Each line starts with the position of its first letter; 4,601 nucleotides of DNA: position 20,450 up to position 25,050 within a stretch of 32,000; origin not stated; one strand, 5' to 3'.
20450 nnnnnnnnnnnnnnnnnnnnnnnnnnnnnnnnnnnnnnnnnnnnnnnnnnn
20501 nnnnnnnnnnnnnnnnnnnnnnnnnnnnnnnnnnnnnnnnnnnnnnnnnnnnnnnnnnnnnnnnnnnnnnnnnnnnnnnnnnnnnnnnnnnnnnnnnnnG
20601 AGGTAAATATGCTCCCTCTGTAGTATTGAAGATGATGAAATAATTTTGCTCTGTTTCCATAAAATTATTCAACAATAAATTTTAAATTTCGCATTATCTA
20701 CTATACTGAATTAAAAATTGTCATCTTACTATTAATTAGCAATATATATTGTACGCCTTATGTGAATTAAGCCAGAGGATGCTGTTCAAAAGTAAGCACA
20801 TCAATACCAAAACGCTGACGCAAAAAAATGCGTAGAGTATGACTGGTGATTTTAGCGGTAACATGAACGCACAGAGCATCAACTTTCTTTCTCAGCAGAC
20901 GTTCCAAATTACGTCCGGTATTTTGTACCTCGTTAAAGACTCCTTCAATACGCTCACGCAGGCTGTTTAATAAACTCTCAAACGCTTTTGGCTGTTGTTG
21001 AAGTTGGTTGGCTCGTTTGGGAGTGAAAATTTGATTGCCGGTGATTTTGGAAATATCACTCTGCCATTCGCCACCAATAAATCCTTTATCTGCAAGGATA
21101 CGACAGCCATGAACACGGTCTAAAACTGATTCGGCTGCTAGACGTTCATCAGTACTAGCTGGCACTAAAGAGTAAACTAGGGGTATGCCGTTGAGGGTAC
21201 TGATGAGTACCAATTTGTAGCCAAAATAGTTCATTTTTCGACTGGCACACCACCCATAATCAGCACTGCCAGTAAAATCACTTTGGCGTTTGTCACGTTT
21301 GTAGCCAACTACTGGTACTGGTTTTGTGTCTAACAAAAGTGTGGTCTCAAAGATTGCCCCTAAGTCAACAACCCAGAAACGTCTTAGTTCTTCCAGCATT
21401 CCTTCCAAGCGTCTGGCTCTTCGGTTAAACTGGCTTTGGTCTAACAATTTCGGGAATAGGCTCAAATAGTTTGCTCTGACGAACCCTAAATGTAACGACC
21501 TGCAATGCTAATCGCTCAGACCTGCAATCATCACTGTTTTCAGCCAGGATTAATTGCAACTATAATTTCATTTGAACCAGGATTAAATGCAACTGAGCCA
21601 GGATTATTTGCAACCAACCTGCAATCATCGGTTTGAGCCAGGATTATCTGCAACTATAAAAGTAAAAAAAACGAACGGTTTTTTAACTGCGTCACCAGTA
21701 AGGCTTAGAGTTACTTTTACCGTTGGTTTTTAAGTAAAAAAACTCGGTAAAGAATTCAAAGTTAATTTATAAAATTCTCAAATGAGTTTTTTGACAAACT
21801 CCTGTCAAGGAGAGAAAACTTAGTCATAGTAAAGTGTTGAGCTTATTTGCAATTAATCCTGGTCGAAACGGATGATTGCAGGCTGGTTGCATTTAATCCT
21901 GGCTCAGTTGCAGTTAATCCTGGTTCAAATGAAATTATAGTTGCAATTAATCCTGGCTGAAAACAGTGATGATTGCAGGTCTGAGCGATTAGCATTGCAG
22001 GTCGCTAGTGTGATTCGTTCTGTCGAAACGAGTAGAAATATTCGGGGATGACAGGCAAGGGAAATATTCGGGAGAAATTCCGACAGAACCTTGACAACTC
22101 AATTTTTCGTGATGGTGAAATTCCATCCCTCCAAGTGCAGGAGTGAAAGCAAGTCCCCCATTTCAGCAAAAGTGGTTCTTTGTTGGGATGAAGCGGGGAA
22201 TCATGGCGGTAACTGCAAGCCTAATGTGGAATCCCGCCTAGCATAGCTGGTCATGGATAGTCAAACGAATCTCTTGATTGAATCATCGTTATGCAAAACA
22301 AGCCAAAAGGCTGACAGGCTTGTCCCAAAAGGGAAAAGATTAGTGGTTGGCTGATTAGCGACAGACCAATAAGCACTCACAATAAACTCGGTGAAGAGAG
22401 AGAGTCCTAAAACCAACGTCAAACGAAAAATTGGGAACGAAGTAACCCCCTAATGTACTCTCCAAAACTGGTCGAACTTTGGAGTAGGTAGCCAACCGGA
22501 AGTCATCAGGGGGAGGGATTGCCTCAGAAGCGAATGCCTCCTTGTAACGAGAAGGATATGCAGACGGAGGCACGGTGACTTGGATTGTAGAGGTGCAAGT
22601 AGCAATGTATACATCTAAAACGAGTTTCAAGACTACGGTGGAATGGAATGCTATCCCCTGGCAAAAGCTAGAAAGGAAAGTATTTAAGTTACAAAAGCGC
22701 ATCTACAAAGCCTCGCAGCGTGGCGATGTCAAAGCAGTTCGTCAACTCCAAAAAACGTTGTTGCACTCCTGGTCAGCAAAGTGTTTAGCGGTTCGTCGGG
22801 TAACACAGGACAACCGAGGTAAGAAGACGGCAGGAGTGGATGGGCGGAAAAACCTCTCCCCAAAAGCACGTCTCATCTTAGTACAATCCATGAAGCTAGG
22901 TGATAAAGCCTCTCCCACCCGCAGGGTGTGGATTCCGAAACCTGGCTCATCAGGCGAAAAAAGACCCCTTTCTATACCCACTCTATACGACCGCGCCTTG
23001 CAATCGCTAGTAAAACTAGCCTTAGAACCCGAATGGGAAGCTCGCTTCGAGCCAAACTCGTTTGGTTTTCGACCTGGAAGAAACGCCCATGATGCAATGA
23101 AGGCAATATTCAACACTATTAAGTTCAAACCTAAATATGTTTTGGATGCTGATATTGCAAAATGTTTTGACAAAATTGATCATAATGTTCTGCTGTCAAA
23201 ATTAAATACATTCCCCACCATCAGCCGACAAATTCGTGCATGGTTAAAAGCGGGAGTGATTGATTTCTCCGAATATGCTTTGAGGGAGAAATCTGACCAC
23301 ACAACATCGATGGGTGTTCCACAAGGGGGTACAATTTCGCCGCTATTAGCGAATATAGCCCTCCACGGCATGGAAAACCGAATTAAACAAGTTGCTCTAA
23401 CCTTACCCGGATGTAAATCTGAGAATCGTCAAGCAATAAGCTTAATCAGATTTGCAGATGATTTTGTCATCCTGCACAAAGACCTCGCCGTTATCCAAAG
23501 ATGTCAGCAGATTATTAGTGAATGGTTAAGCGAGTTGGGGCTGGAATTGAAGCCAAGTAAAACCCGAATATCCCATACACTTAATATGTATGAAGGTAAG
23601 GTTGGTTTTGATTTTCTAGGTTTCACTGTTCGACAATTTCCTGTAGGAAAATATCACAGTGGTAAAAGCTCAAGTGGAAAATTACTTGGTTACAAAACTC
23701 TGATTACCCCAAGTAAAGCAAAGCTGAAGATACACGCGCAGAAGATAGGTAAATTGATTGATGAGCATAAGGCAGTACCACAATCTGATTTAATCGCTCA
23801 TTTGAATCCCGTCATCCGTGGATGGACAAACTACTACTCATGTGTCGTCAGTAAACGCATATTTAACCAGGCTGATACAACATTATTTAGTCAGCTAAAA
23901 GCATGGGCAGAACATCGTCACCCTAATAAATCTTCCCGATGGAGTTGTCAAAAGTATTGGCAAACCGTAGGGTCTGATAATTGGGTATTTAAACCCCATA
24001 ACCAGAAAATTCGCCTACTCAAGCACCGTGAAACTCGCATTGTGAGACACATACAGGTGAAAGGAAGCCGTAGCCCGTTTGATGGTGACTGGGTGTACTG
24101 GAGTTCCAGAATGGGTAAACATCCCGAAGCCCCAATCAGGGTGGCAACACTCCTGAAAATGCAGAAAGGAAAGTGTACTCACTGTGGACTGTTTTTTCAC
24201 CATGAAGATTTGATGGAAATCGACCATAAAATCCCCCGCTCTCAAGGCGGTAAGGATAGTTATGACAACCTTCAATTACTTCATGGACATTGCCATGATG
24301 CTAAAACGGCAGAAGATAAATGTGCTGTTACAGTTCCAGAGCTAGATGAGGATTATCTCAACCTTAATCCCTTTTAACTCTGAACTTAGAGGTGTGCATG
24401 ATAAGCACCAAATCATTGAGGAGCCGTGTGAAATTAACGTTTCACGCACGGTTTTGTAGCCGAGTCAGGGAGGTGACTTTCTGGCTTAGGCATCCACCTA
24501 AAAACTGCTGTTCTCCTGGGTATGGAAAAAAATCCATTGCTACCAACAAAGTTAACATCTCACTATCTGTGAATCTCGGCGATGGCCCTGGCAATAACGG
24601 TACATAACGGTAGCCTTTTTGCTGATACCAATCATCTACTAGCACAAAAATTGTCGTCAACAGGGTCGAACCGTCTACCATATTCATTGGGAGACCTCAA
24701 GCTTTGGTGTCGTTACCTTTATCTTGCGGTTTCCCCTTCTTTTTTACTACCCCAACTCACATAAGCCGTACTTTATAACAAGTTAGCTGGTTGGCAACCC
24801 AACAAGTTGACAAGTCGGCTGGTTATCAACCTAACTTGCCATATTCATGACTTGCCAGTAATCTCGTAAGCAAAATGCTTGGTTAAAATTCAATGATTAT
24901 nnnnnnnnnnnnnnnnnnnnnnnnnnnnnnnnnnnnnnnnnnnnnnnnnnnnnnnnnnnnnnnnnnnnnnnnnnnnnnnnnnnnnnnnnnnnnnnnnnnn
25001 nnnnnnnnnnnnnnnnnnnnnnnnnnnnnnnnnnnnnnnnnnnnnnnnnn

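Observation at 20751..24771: Three-level nested mobile elements: IS982-family IS, then a MITE, then a group II intron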

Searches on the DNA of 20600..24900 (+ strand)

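Call 4: search_rna_families(source=window, start=20600, end=24900, threshold=evalue, max_evalue=10, show_alignments=5)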
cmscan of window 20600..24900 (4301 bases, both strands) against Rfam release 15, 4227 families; matches with E-value up to 10: 5.
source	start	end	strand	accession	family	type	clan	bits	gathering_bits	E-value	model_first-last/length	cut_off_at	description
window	24418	24458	+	RF04357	Plastid-ndhA-ndhB-2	Intron;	CL00155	49.4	53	2.5e-09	1-41/41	no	Plastid-ndhA-ndhB-2 group II-D5 intron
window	24419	24495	+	RF00029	Intron_gpII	Intron;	-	38.7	40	3e-05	1-77/77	no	Group II catalytic intron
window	24332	24458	+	RF04359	Plastid-GIID1-clpP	Intron;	-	18.4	140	5.6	1-179/179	no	Plastid group II-D1 clpP intron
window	23754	23877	+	RF01201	snR40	Gene; snRNA; snoRNA; CD-box;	CL00054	18.2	50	3.4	1-93/93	no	Small nucleolar RNA snR40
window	24059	24140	+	RF03140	S4-Clostridia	Cis-reg; leader;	CL00119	17.3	37.5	2.8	1-55/55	no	S4-Clostridia ribosomal protein leader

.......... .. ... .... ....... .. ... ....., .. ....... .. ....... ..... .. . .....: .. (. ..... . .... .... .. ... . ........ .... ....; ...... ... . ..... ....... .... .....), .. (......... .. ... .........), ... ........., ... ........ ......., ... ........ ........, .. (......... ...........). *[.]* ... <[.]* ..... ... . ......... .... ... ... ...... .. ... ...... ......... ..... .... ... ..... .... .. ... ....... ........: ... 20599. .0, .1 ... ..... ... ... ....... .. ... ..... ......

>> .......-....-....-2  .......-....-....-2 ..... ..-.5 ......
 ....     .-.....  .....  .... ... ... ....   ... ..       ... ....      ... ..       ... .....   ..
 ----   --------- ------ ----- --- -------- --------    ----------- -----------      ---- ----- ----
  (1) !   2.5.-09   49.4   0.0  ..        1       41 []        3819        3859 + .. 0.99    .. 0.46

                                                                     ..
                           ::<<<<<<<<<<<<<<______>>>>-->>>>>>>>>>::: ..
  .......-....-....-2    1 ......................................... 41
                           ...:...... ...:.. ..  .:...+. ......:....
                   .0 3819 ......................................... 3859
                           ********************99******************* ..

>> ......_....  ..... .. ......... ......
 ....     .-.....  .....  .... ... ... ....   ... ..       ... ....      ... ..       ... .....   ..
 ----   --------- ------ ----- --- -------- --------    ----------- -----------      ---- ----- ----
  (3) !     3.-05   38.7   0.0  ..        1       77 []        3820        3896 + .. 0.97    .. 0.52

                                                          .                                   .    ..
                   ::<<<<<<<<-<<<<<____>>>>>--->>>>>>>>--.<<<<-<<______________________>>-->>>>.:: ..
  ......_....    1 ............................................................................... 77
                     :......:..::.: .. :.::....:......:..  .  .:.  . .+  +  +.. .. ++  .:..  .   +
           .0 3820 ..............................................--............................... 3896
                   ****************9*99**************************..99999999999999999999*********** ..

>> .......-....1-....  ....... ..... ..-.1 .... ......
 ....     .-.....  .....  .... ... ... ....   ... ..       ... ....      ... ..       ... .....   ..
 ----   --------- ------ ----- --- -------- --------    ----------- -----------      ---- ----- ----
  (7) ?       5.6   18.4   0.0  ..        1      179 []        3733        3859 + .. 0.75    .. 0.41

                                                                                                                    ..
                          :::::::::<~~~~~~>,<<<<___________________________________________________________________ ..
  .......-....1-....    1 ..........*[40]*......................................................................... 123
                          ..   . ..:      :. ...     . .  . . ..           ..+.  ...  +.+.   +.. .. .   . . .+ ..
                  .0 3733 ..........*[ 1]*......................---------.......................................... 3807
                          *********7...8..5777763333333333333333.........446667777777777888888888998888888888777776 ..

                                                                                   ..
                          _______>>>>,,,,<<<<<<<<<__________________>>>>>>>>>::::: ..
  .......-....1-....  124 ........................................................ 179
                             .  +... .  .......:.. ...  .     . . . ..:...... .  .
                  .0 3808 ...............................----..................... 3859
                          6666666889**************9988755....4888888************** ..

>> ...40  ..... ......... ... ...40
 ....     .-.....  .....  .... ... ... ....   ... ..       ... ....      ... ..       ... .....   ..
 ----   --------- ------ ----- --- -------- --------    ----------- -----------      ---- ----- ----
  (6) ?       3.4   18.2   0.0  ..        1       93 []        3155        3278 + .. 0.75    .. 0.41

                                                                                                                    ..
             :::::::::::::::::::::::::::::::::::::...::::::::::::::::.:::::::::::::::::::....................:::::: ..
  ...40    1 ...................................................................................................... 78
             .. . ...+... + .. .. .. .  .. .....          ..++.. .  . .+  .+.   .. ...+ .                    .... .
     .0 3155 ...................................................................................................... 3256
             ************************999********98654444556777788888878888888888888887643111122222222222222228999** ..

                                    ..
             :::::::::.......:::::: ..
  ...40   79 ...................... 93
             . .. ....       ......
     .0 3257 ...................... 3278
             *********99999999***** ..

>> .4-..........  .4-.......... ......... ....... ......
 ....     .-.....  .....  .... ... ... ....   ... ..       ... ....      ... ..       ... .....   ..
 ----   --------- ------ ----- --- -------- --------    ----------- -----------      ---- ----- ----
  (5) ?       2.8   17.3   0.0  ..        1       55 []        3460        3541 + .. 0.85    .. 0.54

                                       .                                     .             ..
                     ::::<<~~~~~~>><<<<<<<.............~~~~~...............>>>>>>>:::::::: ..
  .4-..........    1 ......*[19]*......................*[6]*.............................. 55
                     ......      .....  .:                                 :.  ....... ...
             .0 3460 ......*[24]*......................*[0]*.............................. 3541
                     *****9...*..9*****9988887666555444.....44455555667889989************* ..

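Call 8: search_dna_similar(query=window:20700-24800:+, collection=plasmids, mode=near, max_rows=30)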
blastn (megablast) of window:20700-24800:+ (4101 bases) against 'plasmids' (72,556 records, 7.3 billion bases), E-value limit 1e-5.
Records with a match: 17; places in all: 31; records where one place covers at least 80% of the query: 0.
Best place of each record, by identity: 95-99% 4; 90-95% 4; 80-90% 8; 60-80% 1.
By first word of the organism name: Nostoc 9; Calothrix 3; Planktothrix 2; Anabaena 1; Aphanizomenonaceae 1; Fischerella 1.
By predicted mobility (MOB-suite, as given by PLSDB): non-mobilizable 10; mobilizable 4; conjugative 3.
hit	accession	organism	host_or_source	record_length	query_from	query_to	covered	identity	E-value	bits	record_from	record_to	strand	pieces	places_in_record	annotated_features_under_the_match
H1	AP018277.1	Calothrix sp. NIES-4101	-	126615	792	3801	73%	89.0%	0e+0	3725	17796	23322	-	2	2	reverse transcriptase | reverse transcriptase homolog (x2)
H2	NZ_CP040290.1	Nostoc sp. C057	Phaeoceros,pure culture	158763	1249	3802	62%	92.9%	0e+0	3707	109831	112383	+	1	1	ltrA: group II intron reverse transcriptase/maturase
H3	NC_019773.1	Anabaena cylindrica PCC 7122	water, most likely pond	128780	2526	3802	31%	91.0%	0e+0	1724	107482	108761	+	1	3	group II intron maturase-specific domain-containing protein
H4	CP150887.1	Aphanizomenonaceae cyanobacterium TIOX110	-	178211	1735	2565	20%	72.3%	3e-58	235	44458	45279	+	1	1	ltrA: group II intron reverse transcriptase/maturase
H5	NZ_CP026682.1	Nostoc sp. 'Peltigera membranacea cyanobiont' N6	Lichen thallus,Peltigera membranacea ...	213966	54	4070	15%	85.8%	2e-105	633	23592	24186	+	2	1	hypothetical protein (x2)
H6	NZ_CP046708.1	Nostoc sp. ATCC 53789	-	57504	792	1308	13%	87.1%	1e-162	582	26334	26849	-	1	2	none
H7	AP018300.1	Fischerella sp. NIES-4106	-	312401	792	1303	12%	87.2%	4e-162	580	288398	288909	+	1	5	hypothetical protein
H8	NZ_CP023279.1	Nostoc sp. CENA543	cell culture,Brazilian saline-alkaline ...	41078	792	1207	10%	85.2%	7e-115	424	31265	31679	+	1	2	none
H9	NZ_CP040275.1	Nostoc sp. C052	Blasia pusilla,pure culture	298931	1128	1308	4%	91.2%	2e-61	246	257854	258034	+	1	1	none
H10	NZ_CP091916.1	Nostoc sp. UHCC 0870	cell culture,Brackish water, ...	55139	788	961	4%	89.7%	3e-54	222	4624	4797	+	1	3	SMC family ATPase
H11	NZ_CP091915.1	Nostoc sp. UHCC 0870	cell culture,Brackish water, ...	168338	788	961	4%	89.1%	1e-52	217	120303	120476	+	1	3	hypothetical protein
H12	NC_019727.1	Calothrix sp. PCC 6303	-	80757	1148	1308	4%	85.8%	1e-38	171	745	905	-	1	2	none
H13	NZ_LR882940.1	Planktothrix agardhii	-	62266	3666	3801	3%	95.6%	3e-53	219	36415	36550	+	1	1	none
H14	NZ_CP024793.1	Nostoc flagelliforme CCNUN1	cell culture,desert soil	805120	3946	4071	3%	95.2%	2e-46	196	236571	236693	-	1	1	none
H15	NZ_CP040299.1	Nostoc sp. TCL26-01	Leiosporoceros dussii,pure culture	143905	422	553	3%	90.2%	1e-38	171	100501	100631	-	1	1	none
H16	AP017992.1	Planktothrix agardhii NIES-204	-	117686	1295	1347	1%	98.1%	2e-15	94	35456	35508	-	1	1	HNH endonuclease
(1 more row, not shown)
